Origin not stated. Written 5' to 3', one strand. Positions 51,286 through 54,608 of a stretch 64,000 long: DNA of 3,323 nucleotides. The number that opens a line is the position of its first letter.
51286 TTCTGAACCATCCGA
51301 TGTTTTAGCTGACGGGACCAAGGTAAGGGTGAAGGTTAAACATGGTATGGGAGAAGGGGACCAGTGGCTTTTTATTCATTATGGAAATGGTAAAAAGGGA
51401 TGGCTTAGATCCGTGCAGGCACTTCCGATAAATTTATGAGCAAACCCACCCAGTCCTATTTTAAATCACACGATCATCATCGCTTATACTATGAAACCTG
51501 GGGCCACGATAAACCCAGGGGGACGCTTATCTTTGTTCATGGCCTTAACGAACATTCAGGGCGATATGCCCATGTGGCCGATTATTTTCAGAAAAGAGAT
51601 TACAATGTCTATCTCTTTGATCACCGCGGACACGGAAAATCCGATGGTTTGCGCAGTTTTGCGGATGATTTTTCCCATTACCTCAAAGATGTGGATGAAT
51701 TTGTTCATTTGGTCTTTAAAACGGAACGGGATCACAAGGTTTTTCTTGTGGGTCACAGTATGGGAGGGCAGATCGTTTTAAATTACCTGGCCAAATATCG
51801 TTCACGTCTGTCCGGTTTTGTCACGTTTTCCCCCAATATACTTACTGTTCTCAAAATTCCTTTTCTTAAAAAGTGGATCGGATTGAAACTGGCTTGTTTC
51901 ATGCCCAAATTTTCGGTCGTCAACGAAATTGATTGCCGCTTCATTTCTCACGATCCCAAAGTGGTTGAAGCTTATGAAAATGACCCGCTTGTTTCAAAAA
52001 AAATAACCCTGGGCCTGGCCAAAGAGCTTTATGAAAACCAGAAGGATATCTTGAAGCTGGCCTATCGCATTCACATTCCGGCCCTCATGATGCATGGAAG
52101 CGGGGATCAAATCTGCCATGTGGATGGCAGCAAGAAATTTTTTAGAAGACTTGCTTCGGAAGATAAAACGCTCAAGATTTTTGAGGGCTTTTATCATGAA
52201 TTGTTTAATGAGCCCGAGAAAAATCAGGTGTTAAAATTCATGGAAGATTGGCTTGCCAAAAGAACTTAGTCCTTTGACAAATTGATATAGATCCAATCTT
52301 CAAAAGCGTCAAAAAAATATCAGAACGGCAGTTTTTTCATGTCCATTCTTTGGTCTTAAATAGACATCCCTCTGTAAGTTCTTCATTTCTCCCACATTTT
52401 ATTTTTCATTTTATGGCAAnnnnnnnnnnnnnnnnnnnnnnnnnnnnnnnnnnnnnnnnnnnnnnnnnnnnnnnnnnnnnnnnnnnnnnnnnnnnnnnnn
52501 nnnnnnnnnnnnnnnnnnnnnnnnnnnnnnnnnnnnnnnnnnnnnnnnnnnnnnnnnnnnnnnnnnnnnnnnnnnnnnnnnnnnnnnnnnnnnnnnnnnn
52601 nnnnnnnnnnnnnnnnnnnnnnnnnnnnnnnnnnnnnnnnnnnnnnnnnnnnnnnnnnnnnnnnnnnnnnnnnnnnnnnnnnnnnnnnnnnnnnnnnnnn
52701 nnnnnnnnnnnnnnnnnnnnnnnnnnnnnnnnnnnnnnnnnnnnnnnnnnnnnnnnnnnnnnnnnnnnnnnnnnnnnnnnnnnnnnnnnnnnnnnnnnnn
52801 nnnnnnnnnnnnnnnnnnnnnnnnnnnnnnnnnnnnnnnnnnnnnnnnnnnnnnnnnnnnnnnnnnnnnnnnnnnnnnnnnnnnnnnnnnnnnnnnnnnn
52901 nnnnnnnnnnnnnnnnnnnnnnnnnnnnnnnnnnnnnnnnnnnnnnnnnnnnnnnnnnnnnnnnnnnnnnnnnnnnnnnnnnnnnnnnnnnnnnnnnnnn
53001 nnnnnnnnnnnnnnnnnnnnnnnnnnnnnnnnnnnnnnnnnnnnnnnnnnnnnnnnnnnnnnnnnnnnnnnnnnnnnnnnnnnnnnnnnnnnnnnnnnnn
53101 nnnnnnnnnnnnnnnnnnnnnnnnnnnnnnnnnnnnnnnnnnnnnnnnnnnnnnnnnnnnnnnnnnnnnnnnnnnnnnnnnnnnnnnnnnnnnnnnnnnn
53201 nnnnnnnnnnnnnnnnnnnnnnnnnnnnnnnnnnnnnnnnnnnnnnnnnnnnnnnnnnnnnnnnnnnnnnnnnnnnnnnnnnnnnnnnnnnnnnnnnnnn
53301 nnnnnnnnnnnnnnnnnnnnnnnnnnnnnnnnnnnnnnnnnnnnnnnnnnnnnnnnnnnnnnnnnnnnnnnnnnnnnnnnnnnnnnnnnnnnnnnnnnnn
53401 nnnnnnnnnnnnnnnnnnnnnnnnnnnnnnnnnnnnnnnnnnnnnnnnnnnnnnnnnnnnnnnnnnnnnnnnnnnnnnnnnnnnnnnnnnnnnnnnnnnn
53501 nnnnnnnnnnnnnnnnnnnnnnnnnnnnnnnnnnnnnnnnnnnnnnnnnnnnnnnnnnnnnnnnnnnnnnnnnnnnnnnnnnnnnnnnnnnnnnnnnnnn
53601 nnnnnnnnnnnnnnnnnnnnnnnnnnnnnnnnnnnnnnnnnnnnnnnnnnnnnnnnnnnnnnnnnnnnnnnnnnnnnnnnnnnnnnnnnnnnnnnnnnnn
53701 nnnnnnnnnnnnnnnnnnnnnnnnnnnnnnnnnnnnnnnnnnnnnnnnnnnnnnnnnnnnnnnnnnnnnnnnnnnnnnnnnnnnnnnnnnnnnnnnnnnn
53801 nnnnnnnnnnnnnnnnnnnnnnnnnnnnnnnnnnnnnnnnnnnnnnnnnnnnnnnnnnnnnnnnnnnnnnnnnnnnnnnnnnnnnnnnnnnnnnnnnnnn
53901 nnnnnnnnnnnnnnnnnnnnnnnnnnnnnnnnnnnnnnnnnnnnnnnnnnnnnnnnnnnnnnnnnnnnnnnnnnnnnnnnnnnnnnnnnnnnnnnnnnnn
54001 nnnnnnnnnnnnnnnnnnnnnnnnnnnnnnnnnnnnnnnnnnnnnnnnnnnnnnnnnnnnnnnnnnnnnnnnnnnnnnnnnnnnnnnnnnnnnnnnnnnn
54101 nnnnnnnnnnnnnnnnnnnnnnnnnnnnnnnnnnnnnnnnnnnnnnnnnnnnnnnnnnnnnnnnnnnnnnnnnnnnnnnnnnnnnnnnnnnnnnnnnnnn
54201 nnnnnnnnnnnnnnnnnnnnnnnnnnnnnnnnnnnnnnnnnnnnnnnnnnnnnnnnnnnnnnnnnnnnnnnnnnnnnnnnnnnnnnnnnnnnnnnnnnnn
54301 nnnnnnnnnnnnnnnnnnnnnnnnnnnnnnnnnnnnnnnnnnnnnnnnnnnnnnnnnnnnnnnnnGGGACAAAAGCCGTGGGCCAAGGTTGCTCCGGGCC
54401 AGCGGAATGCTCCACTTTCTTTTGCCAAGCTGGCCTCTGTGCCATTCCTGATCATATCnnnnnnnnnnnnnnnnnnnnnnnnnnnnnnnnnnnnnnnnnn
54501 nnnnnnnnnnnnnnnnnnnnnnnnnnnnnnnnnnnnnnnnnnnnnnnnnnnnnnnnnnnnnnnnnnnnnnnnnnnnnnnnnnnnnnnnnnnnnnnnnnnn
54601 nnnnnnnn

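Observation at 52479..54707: Large Cys-rich secreted protein with strikingly atypical base composition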

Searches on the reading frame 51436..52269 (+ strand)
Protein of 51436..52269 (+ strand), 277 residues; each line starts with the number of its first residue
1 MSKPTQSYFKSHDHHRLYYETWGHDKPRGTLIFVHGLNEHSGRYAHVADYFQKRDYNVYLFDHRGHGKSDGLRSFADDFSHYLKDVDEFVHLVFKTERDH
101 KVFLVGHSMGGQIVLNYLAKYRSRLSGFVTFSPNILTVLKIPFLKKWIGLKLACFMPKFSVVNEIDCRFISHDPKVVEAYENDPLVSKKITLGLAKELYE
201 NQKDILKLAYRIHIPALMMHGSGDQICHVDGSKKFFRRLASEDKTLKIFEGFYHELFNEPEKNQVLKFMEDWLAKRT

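Call 5: search_protein_families(library=pfam, proteins=[window:51436-52269:+], max_evalue=0.01)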
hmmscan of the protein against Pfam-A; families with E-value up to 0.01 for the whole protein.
window:51436-52269:+ (277 aa): 21 families
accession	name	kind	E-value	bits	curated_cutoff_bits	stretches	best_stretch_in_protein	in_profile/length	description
PF12146.15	Hydrolase_4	-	1.5e-79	267.2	27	1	26-261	2-239/239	Serine aminopeptidase, S33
PF00561.26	Abhydrolase_1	-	3.4e-25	89.6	25.8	1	30-257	2-241/245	alpha/beta hydrolase fold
PF12697.13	Abhydrolase_6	-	3.7e-14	54.3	26.3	1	31-141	1-98/217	Alpha/beta hydrolase family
PF00326.27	Peptidase_S9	-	6.8e-07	29.4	22.6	1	196-275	126-208/213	Prolyl oligopeptidase family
PF02230.22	Abhydrolase_2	-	7e-07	29.7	23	0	78-135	82-140/217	Phospholipase/Carboxylesterase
PF01674.24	Lipase_2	-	5.1e-06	26.6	20.3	1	31-113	4-88/219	Lipase (class 2)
PF02089.21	Palm_thioest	-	7.6e-06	26.2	26.8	1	31-144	2-119/254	Palmitoyl protein thioesterase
PF05448.18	AXE1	-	1.1e-05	24.8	21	1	204-270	254-319/321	Acetyl xylan esterase (AXE1)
PF02450.21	LCAT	-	1.3e-05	25.1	21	1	78-123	100-144/392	Lecithin:cholesterol acyltransferase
PF10230.15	LIDHydrolase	-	1.4e-05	25.4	27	1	54-142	31-127/262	Lipid-droplet associated hydrolase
PF08538.16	DUF1749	-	1.9e-05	24.4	24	1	10-123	11-128/299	Protein of unknown function (DUF1749)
PF20408.4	Abhydrolase_11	-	2e-05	24.9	27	1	29-130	3-104/193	Alpha/beta hydrolase domain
PF05057.20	DUF676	-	5.5e-05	23.2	20.3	1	31-126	8-104/217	Putative serine esterase (DUF676)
PF02129.25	Peptidase_S15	-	0.00016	21.9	23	0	172-245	181-252/262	X-Pro dipeptidyl-peptidase (S15 family)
PF01738.24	DLH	-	0.00026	21.1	21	0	97-134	94-130/217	Dienelactone hydrolase family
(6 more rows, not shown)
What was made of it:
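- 51436..52269 (+): Left flank: alpha/beta hydrolase (Hydrolase_4), the last gene of the Bat-operon block. In the syntenic relative it abuts gshA. Call 5.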

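Call 6: search_protein_families(library=ncbifam, proteins=[window:51436-52269:+], max_evalue=0.1)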
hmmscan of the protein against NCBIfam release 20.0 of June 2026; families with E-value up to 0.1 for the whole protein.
window:51436-52269:+ (277 aa): 35 families (the best 25 are shown)
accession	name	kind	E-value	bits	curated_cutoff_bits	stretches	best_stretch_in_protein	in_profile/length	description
NF052543.1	PhlpBipLPA4030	equivalog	2.6e-20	72.9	450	1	14-272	56-310/312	phospholipase BipL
NF008019.0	PRK10749.1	equivalog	5.1e-17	61.8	362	1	10-143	36-174/335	lysophospholipase L2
TIGR01607.1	PST-A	paralog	4.3e-16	58.9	218.25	2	94-274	136-331/332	Plasmodium subtelomeric family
NF045948.1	ProImpepThrmp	equivalog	1.2e-13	51.1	500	1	15-130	12-125/291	proline iminopeptidase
TIGR03695.1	menH_SHCHC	equivalog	2.6e-12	46.7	208.55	1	30-129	4-100/252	2-succinyl-6-hydroxy-2,4-cyclohexadiene-1-carboxylate synthase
NF050089.1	i_nPHAscl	equivalog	1.7e-11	43.8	300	1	26-126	16-110/288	intracellular short-chain-length polyhydroxyalkanoate depolymerase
TIGR01249.1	pro_imino_pep_1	equivalog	4.9e-10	39.1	259.75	1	6-128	6-123/307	prolyl aminopeptidase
TIGR01250.1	pro_imino_pep_2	subfamily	9.2e-10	38.5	167.65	1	14-130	11-126/288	proline iminopeptidase-family hydrolase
NF008340.0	PRK11126.1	equivalog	2.8e-09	36.6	261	1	25-127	11-106/255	2-succinyl-6-hydroxy-2,4-cyclohexadiene-1-carboxylate synthase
NF004514.1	PRK05855.1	equivalog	3.4e-09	35.8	455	1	9-132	4-125/578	SDR family oxidoreductase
NF041096.1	esterase_EstD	equivalog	8.3e-09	35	600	1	82-257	223-387/421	esterase EstD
NF011457.0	PRK14875.1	equivalog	1.4e-08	34.1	307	1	15-133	120-231/372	acetoin dehydrogenase dihydrolipoyllysine-residue acetyltransferase subunit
TIGR02427.1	protocat_pcaD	equivalog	2.6e-07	30.3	255.85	1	16-129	1-108/251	3-oxoadipate enol-lactonase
TIGR03611.1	RutD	equivalog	8.5e-07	28.6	238.5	1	21-129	5-109/258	pyrimidine utilization protein D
NF045632.1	hydroxlase_HsaD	equivalog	2.3e-06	26.8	400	1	9-138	16-142/290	4,5:9,10-diseco-3-hydroxy-5,9,17-trioxoandrosta-1(10),2-diene-4-oate hydrolase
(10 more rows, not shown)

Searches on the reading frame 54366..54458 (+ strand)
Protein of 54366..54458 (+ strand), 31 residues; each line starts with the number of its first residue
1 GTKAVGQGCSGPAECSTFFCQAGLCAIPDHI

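Call 53: search_solved_structures(query=A4, max_evalue=10, show_alignments=4)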
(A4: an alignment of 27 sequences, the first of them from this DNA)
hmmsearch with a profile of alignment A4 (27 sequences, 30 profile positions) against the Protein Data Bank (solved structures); distinct sequences matched with E-value up to 10: 8.
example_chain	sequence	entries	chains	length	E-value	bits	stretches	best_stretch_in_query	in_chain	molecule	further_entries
6any_A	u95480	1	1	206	0.035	17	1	6-26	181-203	Bm4233, isoform b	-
5kxh_B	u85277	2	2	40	0.064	16.1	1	12-26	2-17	Coagulation factor VII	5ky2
2l1q_A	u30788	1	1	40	0.16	14.9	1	2-15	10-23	Liver-expressed antimicrobial peptide 2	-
5ky9_B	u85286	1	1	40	0.34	13.8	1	13-26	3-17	Neurogenic locus notch homolog protein 1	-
3s2k_C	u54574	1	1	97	0.38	13.7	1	1-20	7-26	Dickkopf-related protein 1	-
6nk9_A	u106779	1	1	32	1.8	11.5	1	3-25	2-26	Aca Toxin 1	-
9d20_D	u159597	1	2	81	4.4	10.3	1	9-26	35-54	Protein delta homolog 1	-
5fww_C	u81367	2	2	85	7.4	9.5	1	3-20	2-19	DICKKOPF-RELATED PROTEIN 1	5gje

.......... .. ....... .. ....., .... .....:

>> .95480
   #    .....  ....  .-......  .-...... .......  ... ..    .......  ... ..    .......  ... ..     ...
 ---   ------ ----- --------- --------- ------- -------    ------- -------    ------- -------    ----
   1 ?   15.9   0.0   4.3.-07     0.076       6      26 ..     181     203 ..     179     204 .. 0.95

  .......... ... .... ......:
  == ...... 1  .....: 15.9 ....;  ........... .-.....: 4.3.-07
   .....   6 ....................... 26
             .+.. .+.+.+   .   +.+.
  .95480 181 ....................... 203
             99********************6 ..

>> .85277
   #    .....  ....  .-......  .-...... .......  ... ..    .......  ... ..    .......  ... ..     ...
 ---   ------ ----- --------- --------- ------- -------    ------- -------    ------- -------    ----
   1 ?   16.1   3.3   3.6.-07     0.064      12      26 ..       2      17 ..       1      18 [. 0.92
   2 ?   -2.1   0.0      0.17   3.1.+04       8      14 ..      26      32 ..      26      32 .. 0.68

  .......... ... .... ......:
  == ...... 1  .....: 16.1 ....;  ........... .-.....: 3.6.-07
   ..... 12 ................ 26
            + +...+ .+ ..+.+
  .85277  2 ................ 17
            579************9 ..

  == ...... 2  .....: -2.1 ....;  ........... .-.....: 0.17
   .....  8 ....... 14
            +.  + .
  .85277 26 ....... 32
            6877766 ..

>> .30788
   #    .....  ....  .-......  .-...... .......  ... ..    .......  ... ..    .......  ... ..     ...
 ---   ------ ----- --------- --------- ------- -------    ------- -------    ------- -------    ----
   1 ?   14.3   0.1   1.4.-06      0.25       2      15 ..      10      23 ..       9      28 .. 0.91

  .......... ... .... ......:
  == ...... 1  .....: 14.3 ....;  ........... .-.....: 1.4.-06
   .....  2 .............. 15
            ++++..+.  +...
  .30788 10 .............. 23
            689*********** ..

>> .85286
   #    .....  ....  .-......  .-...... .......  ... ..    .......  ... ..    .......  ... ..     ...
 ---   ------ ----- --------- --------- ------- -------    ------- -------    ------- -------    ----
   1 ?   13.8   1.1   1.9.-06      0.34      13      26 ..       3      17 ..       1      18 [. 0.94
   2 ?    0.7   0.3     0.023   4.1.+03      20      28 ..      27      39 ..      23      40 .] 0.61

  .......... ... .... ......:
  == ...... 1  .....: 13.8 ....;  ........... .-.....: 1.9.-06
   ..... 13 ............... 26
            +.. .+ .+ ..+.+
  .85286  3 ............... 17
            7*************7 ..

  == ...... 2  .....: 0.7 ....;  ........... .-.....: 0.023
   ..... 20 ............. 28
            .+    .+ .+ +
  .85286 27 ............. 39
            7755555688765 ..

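Call 61: predict_structure(alignment_id=A4)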
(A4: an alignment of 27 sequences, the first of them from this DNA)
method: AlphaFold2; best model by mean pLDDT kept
length: 31 residues; sequences in the alignment: 27
mean_pLDDT: 88.1   pTM: 0.45
mean pLDDT of the five models: 88.1, 87.1, 86.5, 85.6, 84.9
residues with pLDDT >= 90: 20; 70-90: 9; 50-70: 2; < 50: 0
segments of 3 or more residues with pLDDT < 50: none
pLDDT, mean of each block of 10 residues (from residue 1): 89 91 87 61
secondary structure, 60 per line:
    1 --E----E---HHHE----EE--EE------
elements in order:
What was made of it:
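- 54180..54701 (+): Five 4-Cys mini-modules (residues 568-592, 602-622, 635-654, 675-696, 716-741) separated by Gly/Pro-rich linkers. Consensus: G-x2-C-x5-C-x4-C-x4-9-C. The single-module AF2 model has pLDDT 88 (call 61).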

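Call 63: fold_search(model_id=the predicted structure, library=pdb)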
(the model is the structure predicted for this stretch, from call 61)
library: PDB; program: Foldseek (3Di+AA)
matches with E <= 10: 20; with E <= 0.001: 0
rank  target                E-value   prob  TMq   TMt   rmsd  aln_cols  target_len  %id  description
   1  9nvh_MODEL_1_A        7.6e-01  0.63  0.66  0.61   1.7        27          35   26  NMR structure of conotoxin k-SrXIA (released 2025-05-14)
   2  6ena_MODEL_1_A        1.1e+00  0.82  0.82  0.82   0.9        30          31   30  Nemertide alpha-1 (released 2018-03-14)
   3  2gx1_MODEL_1_A        1.6e+00  0.33  0.64  0.66   1.9        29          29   28  Solution structure and alanine scan of a spider toxin that affects the activation of mammalian sodium channels (released 2006-12-05)
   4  2l1q_MODEL_1_A        1.8e+00  0.63  0.77  0.61   0.7        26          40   27  Solution structure of human Liver Expressed Antimicrobial Peptide 2 (released 2010-09-22)
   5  1hvw_MODEL_1_A        1.8e+00  0.41  0.64  0.76   0.8        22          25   32  HAIRPINLESS MUTANT OF OMEGA-ATRACOTOXIN-HV1A (released 2001-01-17)
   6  5fzv_MODEL_1_A        2.5e+00  0.44  0.68  0.66   0.4        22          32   27  High resolution solution NMR structure of the spider venom peptide U3- scytotoxin-Sth1a (released 2016-06-08)
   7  1eth_B                4.8e+00  0.23  0.73  0.27   2.3        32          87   28  TRIACYLGLYCEROL LIPASE/COLIPASE COMPLEX (released 1996-12-07)
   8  2jtu_MODEL_1_A        5.6e+00  0.11  0.57  0.49   1.5        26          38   35  NMR structure of iota-RXIA(38) (released 2008-08-19)
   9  1h9h_I                7.1e+00  0.09  0.60  0.62   4.1        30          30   23  COMPLEX OF EETI-II WITH PORCINE TRYPSIN (released 2004-07-26)
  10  5t4r_MODEL_1_A        7.7e+00  0.15  0.71  0.64   1.5        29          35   17  NMR solution structure of the Nav1.7 selective spider venom-derived peptide Pn3a (released 2017-09-06)
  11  2km9_MODEL_1_A        7.7e+00  0.06  0.52  0.60   2.1        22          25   41  Omega conotoxin-FVIA (released 2010-07-28)
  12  5fzw_MODEL_1_A        8.4e+00  0.15  0.69  0.65   0.7        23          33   22  High resolution solution NMR structure of the spider venom peptide U3- scytotoxin-Sth1h (released 2016-06-08)
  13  1lpb_A                8.4e+00  0.11  0.69  0.27   2.9        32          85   25  THE 2.46 ANGSTROMS RESOLUTION STRUCTURE OF THE PANCREATIC LIPASE COLIPASE COMPLEX INHIBITED BY A C11 ALKYL PHOSPHONATE (released 1994-11-01)
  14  2m36_MODEL_1_A        8.4e+00  0.09  0.59  0.49   0.7        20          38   25  Solution structure of the insecticidal spider-venom peptide Aps III (released 2013-03-27)
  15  1mct_I                8.4e+00  0.08  0.59  0.64   3.1        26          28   23  THE REFINED 1.6 ANGSTROMS RESOLUTION CRYSTAL STRUCTURE OF THE COMPLEX FORMED BETWEEN PORCINE BETA-TRYPSIN AND MCTI-A,  (released 1994-01-31)
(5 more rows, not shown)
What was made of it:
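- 54180..54701 (+): All 20 PDB neighbours are knottin or colipase-type peptides, best TM 0.82, with non-significant E-values (call 63).
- Closest known: Dickkopf_N. Same: Colipase is among the structural neighbours (call 63).
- Closest known: Inhibitor cystine knot. Same: The predicted module fold superposes on nemertide alpha-1 (TM 0.82, rmsd 0.9 A over 30 residues), conotoxins, spider toxins, squash inhibitors and the 4-Cys peptide LEAP2 (call 63).
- The structural neighbours of the module are animal toxins, squash trypsin inhibitors, LEAP2 and colipase (call 63). All matches are non-significant (calls 53, 63).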
